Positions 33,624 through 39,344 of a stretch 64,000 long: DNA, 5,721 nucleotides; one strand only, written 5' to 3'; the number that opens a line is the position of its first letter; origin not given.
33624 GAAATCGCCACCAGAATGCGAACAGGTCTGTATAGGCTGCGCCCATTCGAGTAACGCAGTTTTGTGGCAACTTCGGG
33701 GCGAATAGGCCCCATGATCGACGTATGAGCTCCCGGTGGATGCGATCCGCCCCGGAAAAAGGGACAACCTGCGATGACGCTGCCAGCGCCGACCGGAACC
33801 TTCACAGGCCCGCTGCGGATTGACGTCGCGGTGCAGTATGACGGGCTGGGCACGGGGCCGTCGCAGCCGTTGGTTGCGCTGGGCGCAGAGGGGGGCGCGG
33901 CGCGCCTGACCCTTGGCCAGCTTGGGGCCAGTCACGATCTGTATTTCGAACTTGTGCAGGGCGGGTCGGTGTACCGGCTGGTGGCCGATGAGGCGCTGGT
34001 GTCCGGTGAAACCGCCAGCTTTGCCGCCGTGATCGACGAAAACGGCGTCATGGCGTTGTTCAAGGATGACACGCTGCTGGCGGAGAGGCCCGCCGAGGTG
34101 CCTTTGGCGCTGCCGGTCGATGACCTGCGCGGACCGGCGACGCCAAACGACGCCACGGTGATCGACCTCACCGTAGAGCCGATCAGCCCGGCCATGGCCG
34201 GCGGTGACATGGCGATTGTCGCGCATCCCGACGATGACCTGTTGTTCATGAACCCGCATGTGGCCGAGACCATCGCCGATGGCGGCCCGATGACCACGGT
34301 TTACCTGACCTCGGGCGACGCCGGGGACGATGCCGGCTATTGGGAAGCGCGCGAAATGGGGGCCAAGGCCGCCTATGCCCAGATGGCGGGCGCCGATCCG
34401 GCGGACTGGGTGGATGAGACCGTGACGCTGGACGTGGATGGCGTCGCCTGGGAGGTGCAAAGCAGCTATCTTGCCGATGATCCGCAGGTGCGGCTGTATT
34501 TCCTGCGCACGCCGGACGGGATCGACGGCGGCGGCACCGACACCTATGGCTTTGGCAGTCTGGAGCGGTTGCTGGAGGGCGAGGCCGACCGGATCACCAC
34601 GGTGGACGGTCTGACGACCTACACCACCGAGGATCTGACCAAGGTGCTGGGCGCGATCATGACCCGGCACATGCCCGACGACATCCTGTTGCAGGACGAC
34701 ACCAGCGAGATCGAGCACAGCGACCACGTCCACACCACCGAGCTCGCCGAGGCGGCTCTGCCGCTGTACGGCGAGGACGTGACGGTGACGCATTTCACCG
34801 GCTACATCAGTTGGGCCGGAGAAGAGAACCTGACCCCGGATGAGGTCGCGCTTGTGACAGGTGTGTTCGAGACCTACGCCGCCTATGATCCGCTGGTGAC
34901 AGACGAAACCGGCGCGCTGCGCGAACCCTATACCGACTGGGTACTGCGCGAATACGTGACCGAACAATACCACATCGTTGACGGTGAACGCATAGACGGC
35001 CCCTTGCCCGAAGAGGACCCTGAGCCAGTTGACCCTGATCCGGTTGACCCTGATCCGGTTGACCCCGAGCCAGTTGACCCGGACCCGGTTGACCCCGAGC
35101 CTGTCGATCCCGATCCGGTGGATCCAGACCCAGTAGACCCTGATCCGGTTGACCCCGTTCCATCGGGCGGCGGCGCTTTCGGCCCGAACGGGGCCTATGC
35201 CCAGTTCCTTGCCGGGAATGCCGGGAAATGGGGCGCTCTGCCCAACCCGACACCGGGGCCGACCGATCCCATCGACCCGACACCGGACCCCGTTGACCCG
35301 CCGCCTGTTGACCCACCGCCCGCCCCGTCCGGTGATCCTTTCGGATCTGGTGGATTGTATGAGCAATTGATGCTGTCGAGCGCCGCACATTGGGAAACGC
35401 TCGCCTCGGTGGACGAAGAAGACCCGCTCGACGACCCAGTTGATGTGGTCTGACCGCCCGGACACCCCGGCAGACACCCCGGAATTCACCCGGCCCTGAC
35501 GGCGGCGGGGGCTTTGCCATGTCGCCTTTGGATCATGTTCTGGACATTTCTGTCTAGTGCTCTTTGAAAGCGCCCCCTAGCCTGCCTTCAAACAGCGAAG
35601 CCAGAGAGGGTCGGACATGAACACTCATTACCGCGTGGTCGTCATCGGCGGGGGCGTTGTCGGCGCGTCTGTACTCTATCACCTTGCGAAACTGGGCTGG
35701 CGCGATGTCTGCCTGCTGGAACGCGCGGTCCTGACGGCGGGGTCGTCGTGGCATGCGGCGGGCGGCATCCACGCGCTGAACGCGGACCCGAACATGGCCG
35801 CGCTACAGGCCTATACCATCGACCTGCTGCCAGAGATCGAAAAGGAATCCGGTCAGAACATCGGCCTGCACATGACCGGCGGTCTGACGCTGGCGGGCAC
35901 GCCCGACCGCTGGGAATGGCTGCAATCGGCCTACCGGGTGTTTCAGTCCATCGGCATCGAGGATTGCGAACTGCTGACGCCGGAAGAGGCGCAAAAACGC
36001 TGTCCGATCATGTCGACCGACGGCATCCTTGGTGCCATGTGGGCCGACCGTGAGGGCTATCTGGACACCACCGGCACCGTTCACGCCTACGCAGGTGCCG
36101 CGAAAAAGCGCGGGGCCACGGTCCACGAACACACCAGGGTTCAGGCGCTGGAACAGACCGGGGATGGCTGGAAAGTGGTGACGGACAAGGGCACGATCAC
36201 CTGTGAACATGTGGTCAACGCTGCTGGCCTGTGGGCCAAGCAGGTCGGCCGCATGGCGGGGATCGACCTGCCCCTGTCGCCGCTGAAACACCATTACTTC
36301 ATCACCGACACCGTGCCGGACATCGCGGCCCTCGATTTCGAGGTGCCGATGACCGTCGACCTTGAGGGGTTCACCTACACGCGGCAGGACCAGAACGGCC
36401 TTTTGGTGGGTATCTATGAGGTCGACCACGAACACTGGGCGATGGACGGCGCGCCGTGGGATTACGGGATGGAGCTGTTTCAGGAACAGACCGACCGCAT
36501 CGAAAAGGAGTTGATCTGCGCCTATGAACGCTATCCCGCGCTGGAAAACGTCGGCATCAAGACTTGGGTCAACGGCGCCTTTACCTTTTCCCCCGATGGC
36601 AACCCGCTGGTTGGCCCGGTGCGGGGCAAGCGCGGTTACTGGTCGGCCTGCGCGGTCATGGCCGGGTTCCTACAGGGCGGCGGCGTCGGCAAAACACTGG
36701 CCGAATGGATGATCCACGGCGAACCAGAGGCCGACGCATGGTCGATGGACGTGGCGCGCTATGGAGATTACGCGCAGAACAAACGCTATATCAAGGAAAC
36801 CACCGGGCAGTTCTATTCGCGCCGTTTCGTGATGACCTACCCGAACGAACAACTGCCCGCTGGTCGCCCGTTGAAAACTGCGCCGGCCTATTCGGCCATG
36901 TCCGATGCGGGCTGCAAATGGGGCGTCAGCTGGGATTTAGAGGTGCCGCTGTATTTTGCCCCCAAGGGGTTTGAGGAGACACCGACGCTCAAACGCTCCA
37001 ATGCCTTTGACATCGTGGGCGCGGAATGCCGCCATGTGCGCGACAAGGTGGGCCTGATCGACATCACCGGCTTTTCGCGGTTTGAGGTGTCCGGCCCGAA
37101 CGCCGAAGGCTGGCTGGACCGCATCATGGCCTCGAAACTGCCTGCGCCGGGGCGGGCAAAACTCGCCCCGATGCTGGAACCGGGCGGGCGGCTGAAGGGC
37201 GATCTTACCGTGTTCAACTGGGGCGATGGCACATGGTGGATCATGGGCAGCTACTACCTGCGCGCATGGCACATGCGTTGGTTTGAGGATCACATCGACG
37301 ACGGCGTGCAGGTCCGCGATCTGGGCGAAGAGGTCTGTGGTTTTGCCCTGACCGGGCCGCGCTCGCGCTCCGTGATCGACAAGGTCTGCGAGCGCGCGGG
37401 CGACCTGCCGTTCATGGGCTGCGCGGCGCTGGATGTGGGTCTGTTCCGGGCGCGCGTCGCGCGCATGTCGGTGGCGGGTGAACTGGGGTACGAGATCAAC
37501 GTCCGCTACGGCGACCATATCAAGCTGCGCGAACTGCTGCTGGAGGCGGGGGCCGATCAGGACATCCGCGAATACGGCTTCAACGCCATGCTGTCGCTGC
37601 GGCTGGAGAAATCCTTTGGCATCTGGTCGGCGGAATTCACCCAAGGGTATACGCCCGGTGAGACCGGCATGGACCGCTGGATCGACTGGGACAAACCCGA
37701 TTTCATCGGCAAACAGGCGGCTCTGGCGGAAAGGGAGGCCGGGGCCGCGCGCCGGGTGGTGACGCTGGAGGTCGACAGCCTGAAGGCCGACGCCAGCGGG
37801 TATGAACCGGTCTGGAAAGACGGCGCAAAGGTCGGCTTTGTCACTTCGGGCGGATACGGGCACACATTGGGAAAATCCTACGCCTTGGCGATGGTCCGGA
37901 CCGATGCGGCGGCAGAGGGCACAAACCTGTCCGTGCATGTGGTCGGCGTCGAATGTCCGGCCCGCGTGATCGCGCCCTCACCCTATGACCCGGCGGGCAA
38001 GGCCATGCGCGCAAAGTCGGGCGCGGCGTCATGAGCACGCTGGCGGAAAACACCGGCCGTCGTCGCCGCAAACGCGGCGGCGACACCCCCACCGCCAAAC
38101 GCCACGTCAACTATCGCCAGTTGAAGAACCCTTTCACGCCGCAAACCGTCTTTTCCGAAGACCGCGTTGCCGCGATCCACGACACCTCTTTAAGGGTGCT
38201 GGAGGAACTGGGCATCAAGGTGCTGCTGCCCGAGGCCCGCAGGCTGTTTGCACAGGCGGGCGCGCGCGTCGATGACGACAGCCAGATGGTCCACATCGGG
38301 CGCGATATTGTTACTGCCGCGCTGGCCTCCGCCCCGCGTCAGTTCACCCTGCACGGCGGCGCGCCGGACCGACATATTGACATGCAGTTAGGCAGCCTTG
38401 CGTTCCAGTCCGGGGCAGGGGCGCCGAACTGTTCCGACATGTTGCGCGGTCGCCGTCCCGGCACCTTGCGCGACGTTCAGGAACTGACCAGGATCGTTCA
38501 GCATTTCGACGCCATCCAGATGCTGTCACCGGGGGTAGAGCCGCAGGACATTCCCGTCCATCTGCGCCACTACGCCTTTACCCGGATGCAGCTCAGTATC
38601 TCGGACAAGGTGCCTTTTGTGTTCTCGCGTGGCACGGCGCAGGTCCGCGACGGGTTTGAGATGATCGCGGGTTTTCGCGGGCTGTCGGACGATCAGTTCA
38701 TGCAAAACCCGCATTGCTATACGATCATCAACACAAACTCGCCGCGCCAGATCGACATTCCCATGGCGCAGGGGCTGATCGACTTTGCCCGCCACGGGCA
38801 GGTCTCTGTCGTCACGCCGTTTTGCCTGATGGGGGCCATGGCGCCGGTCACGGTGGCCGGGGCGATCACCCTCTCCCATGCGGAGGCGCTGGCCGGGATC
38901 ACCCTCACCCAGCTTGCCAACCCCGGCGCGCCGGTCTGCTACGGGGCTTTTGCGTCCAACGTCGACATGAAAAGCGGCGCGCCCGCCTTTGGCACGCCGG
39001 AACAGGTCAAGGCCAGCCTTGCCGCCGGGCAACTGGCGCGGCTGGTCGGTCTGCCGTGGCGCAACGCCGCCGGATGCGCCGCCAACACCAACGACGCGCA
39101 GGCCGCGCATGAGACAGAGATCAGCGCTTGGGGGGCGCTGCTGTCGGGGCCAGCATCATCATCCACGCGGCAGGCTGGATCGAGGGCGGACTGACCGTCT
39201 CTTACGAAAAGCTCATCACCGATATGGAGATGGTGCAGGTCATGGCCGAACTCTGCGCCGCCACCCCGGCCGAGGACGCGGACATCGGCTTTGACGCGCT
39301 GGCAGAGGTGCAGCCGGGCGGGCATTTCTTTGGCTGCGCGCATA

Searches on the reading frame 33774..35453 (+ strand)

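Call 12: search_protein_families(library=pfam, proteins=[window:33774-35453:+], max_evalue=0.0001)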
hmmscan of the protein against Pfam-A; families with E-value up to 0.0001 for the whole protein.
window:33774-35453:+ (559 aa): 1 family
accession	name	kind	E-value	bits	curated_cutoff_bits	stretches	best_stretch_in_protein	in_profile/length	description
PF02585.22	PIG-L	-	1.1e-14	55.5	28.2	1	146-328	1-128/129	GlcNAc-PI de-N-acetylase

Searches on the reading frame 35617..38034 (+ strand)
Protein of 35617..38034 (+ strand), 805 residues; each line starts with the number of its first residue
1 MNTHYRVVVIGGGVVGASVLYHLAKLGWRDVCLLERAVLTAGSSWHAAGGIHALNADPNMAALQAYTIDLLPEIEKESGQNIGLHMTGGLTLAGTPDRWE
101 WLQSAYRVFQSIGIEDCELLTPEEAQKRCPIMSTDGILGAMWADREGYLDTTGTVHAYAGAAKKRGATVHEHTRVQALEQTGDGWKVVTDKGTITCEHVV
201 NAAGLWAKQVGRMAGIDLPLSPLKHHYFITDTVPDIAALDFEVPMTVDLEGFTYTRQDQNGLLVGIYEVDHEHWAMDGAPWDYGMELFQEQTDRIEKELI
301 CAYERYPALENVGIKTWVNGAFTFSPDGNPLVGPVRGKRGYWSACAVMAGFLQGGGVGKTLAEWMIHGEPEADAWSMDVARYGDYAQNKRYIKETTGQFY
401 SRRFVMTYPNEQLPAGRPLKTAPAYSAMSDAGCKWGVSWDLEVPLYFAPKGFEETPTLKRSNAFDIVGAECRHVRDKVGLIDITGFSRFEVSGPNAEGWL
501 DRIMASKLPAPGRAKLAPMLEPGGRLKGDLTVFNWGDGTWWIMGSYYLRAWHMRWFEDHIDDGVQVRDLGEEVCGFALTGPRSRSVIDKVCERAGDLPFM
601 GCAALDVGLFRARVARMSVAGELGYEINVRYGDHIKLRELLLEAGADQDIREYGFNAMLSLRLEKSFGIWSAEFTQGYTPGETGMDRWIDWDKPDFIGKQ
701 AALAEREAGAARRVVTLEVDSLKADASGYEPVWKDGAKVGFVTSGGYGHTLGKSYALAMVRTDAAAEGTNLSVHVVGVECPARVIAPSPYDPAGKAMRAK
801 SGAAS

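Call 12: search_protein_families(library=pfam, proteins=[window:35617-38034:+], max_evalue=0.0001)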
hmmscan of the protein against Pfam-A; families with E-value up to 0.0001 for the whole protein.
window:35617-38034:+ (805 aa): 5 families
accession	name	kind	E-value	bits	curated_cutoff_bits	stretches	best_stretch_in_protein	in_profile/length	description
PF01266.30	DAO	-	5.8e-71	240.3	27.9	1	6-364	1-353/353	FAD dependent oxidoreductase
PF01571.26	GCV_T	-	1.8e-59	201.5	25.6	1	425-686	2-253/255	Aminomethyltransferase folate-binding domain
PF08669.17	GCV_T_C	-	4.6e-22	78.2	25.9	1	712-791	1-80/80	Glycine cleavage T-protein C-terminal barrel domain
PF16350.10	FAO_M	-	7.6e-18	64.9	27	1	367-421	1-55/56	FAD dependent oxidoreductase central domain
PF13738.12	Pyr_redox_3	-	9.1e-07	28.8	30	0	155-208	84-137/305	Pyridine nucleotide-disulphide oxidoreductase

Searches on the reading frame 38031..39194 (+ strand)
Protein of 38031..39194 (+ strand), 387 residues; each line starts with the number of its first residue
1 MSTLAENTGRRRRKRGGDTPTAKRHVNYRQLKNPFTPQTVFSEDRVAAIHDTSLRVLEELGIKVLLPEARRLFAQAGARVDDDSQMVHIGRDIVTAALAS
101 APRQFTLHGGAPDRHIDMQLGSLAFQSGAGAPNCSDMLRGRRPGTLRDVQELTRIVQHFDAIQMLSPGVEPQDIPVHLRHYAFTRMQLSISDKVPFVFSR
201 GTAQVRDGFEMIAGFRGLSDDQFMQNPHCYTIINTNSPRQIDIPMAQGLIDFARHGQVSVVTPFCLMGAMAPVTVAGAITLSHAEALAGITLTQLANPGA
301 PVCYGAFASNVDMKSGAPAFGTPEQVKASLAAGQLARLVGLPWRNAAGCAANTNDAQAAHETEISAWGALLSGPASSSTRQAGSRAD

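Call 12: search_protein_families(library=pfam, proteins=[window:38031-39194:+], max_evalue=0.0001)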
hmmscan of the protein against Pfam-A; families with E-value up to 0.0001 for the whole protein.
window:38031-39194:+ (387 aa): 1 family
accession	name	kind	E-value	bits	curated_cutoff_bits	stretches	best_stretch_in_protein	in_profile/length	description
PF06253.16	MTTB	-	3.6e-135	451.2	25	1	11-373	3-364/500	Trimethylamine methyltransferase (MTTB)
